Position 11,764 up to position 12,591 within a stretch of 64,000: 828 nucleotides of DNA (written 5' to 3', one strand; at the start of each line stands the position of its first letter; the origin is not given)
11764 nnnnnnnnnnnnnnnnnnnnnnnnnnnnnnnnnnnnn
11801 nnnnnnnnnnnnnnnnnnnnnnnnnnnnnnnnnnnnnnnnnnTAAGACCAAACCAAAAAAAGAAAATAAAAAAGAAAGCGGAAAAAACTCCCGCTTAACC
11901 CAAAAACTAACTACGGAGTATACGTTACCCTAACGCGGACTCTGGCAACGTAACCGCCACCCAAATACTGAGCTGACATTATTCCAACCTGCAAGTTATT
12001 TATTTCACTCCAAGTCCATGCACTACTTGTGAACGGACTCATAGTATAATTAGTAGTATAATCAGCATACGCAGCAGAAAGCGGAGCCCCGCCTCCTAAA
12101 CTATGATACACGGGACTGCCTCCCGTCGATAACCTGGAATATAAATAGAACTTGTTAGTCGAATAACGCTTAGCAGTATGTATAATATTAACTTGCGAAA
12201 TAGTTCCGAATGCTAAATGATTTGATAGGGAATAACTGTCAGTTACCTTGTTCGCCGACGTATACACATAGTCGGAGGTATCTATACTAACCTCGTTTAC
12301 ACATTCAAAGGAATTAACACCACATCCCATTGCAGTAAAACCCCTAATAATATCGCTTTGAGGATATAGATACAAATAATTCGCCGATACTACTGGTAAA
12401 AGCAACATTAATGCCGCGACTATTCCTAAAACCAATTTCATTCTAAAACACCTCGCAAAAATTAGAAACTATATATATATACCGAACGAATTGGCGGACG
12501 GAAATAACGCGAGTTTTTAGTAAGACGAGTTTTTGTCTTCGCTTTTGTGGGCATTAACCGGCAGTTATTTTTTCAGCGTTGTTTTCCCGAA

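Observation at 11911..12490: Two secreted-protein paralogs share a perfectly conserved promoter, 5' UTR and signal peptide, but the mature domains are highly diverged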

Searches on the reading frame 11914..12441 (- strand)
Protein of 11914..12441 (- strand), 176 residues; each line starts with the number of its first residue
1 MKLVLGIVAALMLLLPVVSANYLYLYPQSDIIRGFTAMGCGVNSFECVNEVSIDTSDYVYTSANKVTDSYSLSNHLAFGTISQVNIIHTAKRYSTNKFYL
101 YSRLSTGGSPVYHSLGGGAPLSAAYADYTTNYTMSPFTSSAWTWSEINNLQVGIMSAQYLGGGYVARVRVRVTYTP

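Call 9: search_protein_families(library=pfam, proteins=[window:11914-12441:-], max_evalue=1)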
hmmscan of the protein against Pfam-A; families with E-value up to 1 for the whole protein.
window:11914-12441:- (176 aa): 0 families

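Call 10: find_homologous_proteins(query=window:11914-12441:-, max_evalue=0.001)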
Query window:11914-12441:- (176 aa): 2 proteins with E <= 0.001 among 82 candidates.
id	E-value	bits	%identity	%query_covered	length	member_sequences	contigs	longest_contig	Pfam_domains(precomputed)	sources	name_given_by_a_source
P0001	3.3e-110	383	100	100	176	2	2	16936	-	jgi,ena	-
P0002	1.6e-32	131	46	100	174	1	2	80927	-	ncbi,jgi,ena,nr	ncbi:hypothetical protein AUJ65_00580 [Candidatus Micrarchaeota archaeon CG1_02_51_15]|nr:MAG: hypot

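Call 11: search_solved_structures(query=window:11914-12441:-, max_evalue=10)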
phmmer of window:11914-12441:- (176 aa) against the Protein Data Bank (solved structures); distinct sequences matched with E-value up to 10: 0.

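Call 12: search_protein_families(library=ncbifam, proteins=[window:11914-12441:-], max_evalue=1)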
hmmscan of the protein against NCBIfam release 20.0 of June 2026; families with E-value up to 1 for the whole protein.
window:11914-12441:- (176 aa): 0 families

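Call 17: find_encoding_contigs(protein=P0001, flank=10000)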
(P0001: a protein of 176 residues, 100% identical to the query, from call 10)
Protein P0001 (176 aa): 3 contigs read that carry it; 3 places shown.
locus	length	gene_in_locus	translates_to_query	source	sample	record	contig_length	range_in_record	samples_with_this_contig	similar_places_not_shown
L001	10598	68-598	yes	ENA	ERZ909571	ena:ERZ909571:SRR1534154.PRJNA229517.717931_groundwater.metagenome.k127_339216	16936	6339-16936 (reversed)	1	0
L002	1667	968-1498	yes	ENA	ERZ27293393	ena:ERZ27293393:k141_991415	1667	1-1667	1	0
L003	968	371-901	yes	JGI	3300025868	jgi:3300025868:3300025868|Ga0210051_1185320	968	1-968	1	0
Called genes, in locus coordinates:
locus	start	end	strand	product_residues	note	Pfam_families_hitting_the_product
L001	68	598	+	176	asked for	-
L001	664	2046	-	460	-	PF00753:Lactamase_B, PF12706:Lactamase_B_2 (faint), PF16661:Lactamase_B_6, PF10996:Beta-Casp, PF07521:RMMBL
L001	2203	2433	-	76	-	PF03477:ATP-cone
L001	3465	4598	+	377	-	PF02355:SecD_SecF_C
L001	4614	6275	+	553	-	PF21760:SecD_1st (weak), PF02355:SecD_SecF_C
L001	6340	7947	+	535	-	PF01921:tRNA-synt_1f, PF09334:tRNA-synt_1g (faint)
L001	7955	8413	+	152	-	-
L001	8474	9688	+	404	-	PF00009:GTP_EFTU, PF03193:RsgA_GTPase (weak), PF03144:GTP_EFTU_D2, PF09173:eIF2_C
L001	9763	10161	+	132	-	-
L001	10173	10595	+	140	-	-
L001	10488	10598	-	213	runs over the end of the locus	PF00406:ADK, PF13207:AAA_17, PF05191:ADK_lid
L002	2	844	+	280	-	?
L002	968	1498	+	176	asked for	-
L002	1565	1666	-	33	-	?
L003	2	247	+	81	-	?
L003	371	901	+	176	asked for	-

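Call 18: find_encoding_contigs(protein=P0002, flank=10000)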
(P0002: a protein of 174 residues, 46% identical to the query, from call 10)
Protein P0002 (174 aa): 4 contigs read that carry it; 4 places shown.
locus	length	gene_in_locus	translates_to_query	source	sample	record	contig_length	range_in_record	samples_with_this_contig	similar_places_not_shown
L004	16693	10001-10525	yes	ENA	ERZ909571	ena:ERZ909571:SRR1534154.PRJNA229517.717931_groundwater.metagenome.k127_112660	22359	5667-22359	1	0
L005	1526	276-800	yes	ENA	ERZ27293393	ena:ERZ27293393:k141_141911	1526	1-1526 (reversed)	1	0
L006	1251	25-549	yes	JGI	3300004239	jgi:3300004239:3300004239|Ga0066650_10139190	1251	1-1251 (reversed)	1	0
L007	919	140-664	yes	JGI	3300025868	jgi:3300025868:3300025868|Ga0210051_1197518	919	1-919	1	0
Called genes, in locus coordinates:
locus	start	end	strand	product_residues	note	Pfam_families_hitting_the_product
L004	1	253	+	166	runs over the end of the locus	PF01248:Ribosomal_L7Ae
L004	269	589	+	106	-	PF01200:Ribosomal_S28e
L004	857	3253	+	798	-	PF00133:tRNA-synt_1, PF09334:tRNA-synt_1g, PF08264:Anticodon_1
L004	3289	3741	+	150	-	PF08069:Ribosomal_S13_N, PF00312:Ribosomal_S15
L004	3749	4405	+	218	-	PF01015:Ribosomal_S3Ae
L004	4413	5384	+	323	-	PF01966:HD (weak)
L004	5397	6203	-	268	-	PF01978:TrmB, PF11495:TrmB_EBD_N (weak)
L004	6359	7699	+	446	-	-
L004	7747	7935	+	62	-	-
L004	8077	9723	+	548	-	PF00118:Cpn60_TCP1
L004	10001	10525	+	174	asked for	-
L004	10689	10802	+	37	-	-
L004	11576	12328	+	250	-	-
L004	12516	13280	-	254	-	PF06560:GPI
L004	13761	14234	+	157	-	-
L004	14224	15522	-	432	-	PF01336:tRNA_anti-codon, PF00152:tRNA-synt_2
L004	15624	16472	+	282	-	-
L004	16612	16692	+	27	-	?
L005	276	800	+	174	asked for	-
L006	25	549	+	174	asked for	-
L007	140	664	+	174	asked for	-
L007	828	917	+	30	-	?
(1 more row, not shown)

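Call 19: predict_structure(alignment_id=A2)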
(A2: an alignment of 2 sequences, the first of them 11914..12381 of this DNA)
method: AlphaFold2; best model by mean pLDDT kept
length: 156 residues; sequences in the alignment: 2
mean_pLDDT: 54.4   pTM: 0.56
mean pLDDT of the five models: 54.4, 51.5, 51.1, 49.6, 46.3
residues with pLDDT >= 90: 0; 70-90: 13; 50-70: 89; < 50: 54
segments of 3 or more residues with pLDDT < 50: 7-42, 53-56, 87-90, 93-99
pLDDT, mean of each block of 10 residues (from residue 1): 50 33 35 45 53 54 69 61 57 45 62 67 65 56 57 64
secondary structure, 60 per line:
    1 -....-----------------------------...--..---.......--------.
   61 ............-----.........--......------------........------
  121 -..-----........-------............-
elements in order: E2-5 E45-51 E60-72 E78-86 E89-94 E107-114 E129-136 E144-155

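Call 23: search_protein_representatives(alignment_id=A2)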
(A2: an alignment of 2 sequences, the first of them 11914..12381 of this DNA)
Query: 2 sequences, 159 profile positions. Proteins with E-value up to 0.001 (for the whole library): 3934; up to 1e-10: 418; up to 1e-30: 7. The best 150 are listed.
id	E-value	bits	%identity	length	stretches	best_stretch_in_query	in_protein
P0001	5.0e-84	296.3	-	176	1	1-159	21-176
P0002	5.6e-84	296.1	-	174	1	1-159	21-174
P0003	5.9e-51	188.8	-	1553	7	37-157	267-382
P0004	2.6e-45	170.5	-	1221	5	8-157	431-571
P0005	1.1e-33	132.7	-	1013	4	47-158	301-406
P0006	2.1e-33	131.8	-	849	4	37-157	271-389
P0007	6.7e-32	126.9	-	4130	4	53-159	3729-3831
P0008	1.6e-30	122.4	-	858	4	63-155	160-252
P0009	4.3e-30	121.0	-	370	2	5-138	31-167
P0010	8.8e-29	116.7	-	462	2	3-141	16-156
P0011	1.4e-27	112.9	-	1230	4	5-157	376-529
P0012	1.4e-26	109.6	-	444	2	3-141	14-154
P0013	8.0e-26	107.1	-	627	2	5-156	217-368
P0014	1.8e-25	106.0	-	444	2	3-141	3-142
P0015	7.5e-25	104.0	-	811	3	4-138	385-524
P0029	2.2e-22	95.9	-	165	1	5-158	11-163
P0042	1.4e-21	93.3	-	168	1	5-158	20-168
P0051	8.5e-21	90.8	-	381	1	6-158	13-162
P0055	2.7e-20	89.2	-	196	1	5-158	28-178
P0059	3.6e-20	88.8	-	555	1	3-159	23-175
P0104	4.0e-17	78.9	-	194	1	15-159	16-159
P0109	7.4e-17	78.0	-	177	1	6-157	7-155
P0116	1.9e-16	76.7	-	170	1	7-159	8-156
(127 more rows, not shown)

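Call 24: search_protein_families(library=pfam, proteins=[P0003, P0004, P0009, P0010, P0029, P0042, P0013, P0051, P0059, P0007], max_evalue=0.01)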
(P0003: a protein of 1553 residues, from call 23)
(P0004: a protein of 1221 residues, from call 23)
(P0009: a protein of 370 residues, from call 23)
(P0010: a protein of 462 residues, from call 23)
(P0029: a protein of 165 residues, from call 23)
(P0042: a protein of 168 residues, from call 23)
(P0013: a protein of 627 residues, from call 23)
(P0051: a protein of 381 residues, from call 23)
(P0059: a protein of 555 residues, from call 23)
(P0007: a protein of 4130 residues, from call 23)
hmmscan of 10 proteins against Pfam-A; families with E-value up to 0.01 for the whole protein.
P0003 (1553 aa): 2 families
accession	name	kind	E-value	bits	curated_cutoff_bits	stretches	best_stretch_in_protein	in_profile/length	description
PF07705.17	CARDB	-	3e-07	31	22.7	1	1259-1331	12-73/101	CARDB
PF00963.24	Cohesin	-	0.00016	22.3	24.1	0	999-1123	15-130/139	Cohesin domain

P0004 (1221 aa): 2 families
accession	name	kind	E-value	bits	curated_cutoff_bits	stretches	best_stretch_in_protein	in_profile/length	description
PF07705.17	CARDB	-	0.00013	22.5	22.7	1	1073-1155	12-82/101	CARDB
PF18911.6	PKD_4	-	0.0016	18.9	27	0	737-766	51-81/85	PKD domain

P0009 (370 aa): 0 families

P0010 (462 aa): 0 families

P0029 (165 aa): 0 families

P0042 (168 aa): 0 families

P0013 (627 aa): 2 families
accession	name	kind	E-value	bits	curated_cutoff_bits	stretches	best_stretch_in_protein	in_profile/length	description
PF07705.17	CARDB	-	7.5e-10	39.4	22.7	1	465-540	9-83/101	CARDB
PF00404.24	Dockerin_1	-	1.8e-07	31.7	22.9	1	565-617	1-51/57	Dockerin type I domain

P0051 (381 aa): 1 family
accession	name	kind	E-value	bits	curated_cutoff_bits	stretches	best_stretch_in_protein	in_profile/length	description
PF07705.17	CARDB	-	2.4e-09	37.7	22.7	1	273-373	1-100/101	CARDB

P0059 (555 aa): 6 families
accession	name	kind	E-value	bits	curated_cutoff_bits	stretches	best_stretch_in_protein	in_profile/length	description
PF22352.2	K319L-like_PKD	-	9.1e-11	42.1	27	1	187-267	1-84/84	K319L-like, PKD domain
PF18911.6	PKD_4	-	2.4e-08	34.4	27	1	180-266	1-84/85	PKD domain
PF20773.4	InhA-like_MAM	-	3.1e-06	27.2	26.9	1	451-553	48-162/191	Immune inhibitor A-like, MAM domain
PF00801.26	PKD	-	4.2e-05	23.9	23.5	1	202-264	15-78/80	PKD domain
PF09394.16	Inhibitor_I42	-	0.0014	19.3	27.2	0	319-378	30-91/91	Chagasin family peptidase inhibitor I42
PF21471.3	Reelin_subrepeat-B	-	0.0018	18.5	27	1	491-553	64-126/127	Reelin subrepeat B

P0007 (4130 aa): 4 families
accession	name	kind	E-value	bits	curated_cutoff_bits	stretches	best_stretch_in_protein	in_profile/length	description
PF00041.27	fn3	-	1.1e-29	102.8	25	5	946-1039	3-76/84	Fibronectin type III domain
PF16656.11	Pur_ac_phosph_N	-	3.2e-11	44.1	30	1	955-1033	9-82/93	Purple acid Phosphatase, N-terminal domain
PF25059.1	FN3_DSCAM-DSCAML_C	-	1.4e-06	28.9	39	0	1002-1039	34-72/89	DSCAM/DSCAML C-terminal Fn3-like domain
PF10179.15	NDNF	-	0.00026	21.5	27.3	0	1013-1038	90-115/127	Neuron-derived neurotrophic factor, first Fn(III) domain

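Call 28: search_protein_families(library=phrogs, proteins=[window:11914-12441:-, P0010, P0104, P0109, P0116, P0012, P0029, P0055], max_evalue=0.01)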
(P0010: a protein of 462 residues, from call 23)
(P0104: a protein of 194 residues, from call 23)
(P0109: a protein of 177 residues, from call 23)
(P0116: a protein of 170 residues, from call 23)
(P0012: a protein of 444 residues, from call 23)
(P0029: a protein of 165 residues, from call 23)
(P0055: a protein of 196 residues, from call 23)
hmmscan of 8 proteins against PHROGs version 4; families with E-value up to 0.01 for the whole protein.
window:11914-12441:- (176 aa): 1 family
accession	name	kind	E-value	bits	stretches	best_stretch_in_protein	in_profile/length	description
phrog_6368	-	unknown function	0.0047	17.2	1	65-157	234-327/328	-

P0010 (462 aa): 2 families
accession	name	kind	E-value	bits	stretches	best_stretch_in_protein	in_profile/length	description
phrog_2448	-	unknown function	7.8e-16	59.2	2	20-153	204-332/335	-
phrog_6368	-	unknown function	3.7e-15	57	2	43-154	215-326/328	-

P0104 (194 aa): 2 families
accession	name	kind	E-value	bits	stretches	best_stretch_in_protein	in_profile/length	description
phrog_2448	-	unknown function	2.1e-14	54.5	1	5-134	201-330/335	-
phrog_6368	-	unknown function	8.3e-08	32.8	1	7-134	202-323/328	-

P0109 (177 aa): 3 families
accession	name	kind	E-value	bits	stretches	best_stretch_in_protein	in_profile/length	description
phrog_2448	-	unknown function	1.8e-10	41.6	1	3-135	199-334/335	-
phrog_6368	-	unknown function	9.5e-09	35.9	1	20-134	206-326/328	-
phrog_14065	-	unknown function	0.0012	18.1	0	5-43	208-251/1152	-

P0116 (170 aa): 1 family
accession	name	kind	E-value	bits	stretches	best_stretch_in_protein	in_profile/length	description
phrog_2448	-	unknown function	2.1e-06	28.2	1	6-135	202-332/335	-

P0012 (444 aa): 2 families
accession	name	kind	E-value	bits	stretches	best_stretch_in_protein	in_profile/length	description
phrog_2448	-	unknown function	8.8e-19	68.9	2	17-153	203-334/335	-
phrog_6368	-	unknown function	1.2e-10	42.2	1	179-299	206-327/328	-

P0029 (165 aa): 2 families
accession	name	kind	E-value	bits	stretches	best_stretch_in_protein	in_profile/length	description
phrog_30887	-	unknown function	3e-05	23.4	1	7-139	633-764/771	-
phrog_6368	-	unknown function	9.8e-05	22.7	1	43-144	224-326/328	-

P0055 (196 aa): 2 families
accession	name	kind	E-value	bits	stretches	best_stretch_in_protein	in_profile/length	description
phrog_6368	-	unknown function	3.1e-14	53.9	1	64-161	228-328/328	-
phrog_2448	-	unknown function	5.4e-13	49.8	1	28-160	202-334/335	-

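Call 29: find_homologous_proteins(query=A5, max_evalue=0.00001)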
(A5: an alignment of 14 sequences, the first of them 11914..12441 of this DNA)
Query A5 (14 sequences) (176 aa, profile of the alignment): 75 proteins with E <= 0.00001 among 3271 candidates.
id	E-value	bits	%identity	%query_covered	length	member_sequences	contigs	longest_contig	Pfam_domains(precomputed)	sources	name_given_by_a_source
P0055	2.6e-61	224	28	99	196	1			-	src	-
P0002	3.7e-60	221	46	100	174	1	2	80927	-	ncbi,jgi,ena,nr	ncbi:hypothetical protein AUJ65_00580 [Candidatus Micrarchaeota archaeon CG1_02_51_15]|nr:MAG: hypot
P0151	8.4e-60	220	34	99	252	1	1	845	-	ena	-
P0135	2.7e-58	215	29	99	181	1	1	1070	-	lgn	-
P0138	2.9e-58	215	29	77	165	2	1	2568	-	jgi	-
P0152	2.6e-57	211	34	95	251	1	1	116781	-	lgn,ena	-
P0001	2.7e-56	208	100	100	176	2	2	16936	-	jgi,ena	-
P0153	7.1e-56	207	34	94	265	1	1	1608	-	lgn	-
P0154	1.3e-55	206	35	96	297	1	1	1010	-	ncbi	-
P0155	2.5e-55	205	31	98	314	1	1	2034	-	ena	-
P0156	1.3e-54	203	33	97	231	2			-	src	-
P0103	3.2e-54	201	27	98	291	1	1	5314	PF07705.18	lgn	-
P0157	1.2e-53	200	29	99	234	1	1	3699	-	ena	-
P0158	1.1e-52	196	31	97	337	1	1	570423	-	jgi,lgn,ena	-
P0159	1.4e-51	193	28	100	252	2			-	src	-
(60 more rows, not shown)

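Call 34: find_related_loci(query=A3, collection=genome_contigs, flank=6000)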
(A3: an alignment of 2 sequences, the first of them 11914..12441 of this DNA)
Query A3 (176 aa) in genome_contigs; peptide patterns used: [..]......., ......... (x = any residue, [..] = any of these).
39 stretches matched a pattern, but none encodes a relative of the query by tblastn (E <= 1e-3).

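Call 36: predict_structure(alignment_id=A6)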
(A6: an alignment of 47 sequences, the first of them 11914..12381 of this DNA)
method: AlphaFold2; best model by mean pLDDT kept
length: 156 residues; sequences in the alignment: 47
mean_pLDDT: 95.9   pTM: 0.89
mean pLDDT of the five models: 95.9, 95.5, 95.1, 94.8, 94.4
residues with pLDDT >= 90: 144; 70-90: 12; 50-70: 0; < 50: 0
segments of 3 or more residues with pLDDT < 50: none
pLDDT, mean of each block of 10 residues (from residue 1): 98 98 96 97 98 95 98 97 92 84 98 96 96 97 98 98
secondary structure, 60 per line:
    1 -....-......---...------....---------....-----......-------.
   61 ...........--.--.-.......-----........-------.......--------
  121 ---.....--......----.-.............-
elements in order: E2-5 E7-12 E16-18 H25-28 E38-41 E47-52 E60-71 E79-85 E91-94 H95-98 E106-112 H124-128 E131-136 E143-155

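Call 39: fold_search(model_id=the predicted structure, library=pdb)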
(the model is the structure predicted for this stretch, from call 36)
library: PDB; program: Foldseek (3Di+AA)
matches with E <= 10: 1454; with E <= 0.001: 21
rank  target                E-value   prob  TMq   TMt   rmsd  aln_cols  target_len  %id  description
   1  2w46_A                2.5e-05  1.00  0.50  0.55   6.2       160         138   12  CBM35 from Cellvibrio japonicus Abf62 (released 2009-01-27)
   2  5fui                  7.2e-05  1.00  0.50  0.60   5.1       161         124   16  Crystal structure of the C-terminal CBM6 of LamC a marine laminarianse from Zobellia galactanivorans (released 2016-03-02)
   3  7qx6                  1.5e-04  1.00  0.49  0.15   8.8       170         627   11  mosquitocidal Cry11Aa-E583Q determined at pH 7 from naturally-occurring nanocrystals by Serial femtosecond crystallograp (released 2022-07-27)
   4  2w87_A                2.3e-04  1.00  0.47  0.52   6.4       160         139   11  Xyl-CBM35 in complex with glucuronic acid containing disaccharide. (released 2009-01-27)
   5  7r1e_A                2.4e-04  1.00  0.48  0.14   5.1       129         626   16  Mosquitocidal Cry11Ba determined at pH 10.4 from naturally-occurring nanocrystals by Serial femtosecond crystallograph (released 2022-07-27)
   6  2w46_B                2.4e-04  1.00  0.48  0.53   6.4       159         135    9  CBM35 from Cellvibrio japonicus Abf62 (released 2009-01-27)
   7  7r1e_B                2.6e-04  1.00  0.43  0.13   6.1       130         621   13  Mosquitocidal Cry11Ba determined at pH 10.4 from naturally-occurring nanocrystals by Serial femtosecond crystallograph (released 2022-07-27)
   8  7qyd_A                2.8e-04  1.00  0.49  0.15   6.6       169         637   14  mosquitocidal Cry11Ba determined at pH 6.5 from naturally-occurring nanocrystals by Serial femtosecond crystallography (released 2022-07-27)
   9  2w1w_B                3.2e-04  1.00  0.53  0.60   4.9       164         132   13  Native structure of a family 35 carbohydrate binding module from Clostridium thermocellum (released 2009-01-20)
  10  7qyd_B                3.3e-04  1.00  0.48  0.14   5.1       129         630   16  mosquitocidal Cry11Ba determined at pH 6.5 from naturally-occurring nanocrystals by Serial femtosecond crystallography (released 2022-07-27)
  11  7qx5                  4.8e-04  1.00  0.49  0.15   8.3       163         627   10  mosquitocidal Cry11Aa-Y449F determined at pH 7 from naturally-occurring nanocrystals by Serial femtosecond crystallograp (released 2022-07-27)
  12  8hhe_A                5.4e-04  1.00  0.41  0.12   5.7       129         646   13  Crystal structure of Cry5B from Bacillus thuringiensis at 4.5 A resolution (released 2022-12-07)
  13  3zm8_A                5.7e-04  1.00  0.44  0.19   6.3       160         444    9  Crystal structure of Podospora anserina GH26-CBM35 beta-(1,4)- mannanase (released 2013-04-17)
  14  5w6h_A                6.3e-04  1.00  0.49  0.14   7.6       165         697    9  Crystal structure of Bacteriophage CBA120 tailspike protein 4 enzymatically active domain (TSP4dN, orf213) (released 2018-10-24)
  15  7qx7                  6.6e-04  1.00  0.49  0.15   8.7       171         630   12  mosquitocidal Cry11Aa-F17Y determined at pH 7 from naturally-occurring nanocrystals by Serial femtosecond crystallograph (released 2022-07-27)
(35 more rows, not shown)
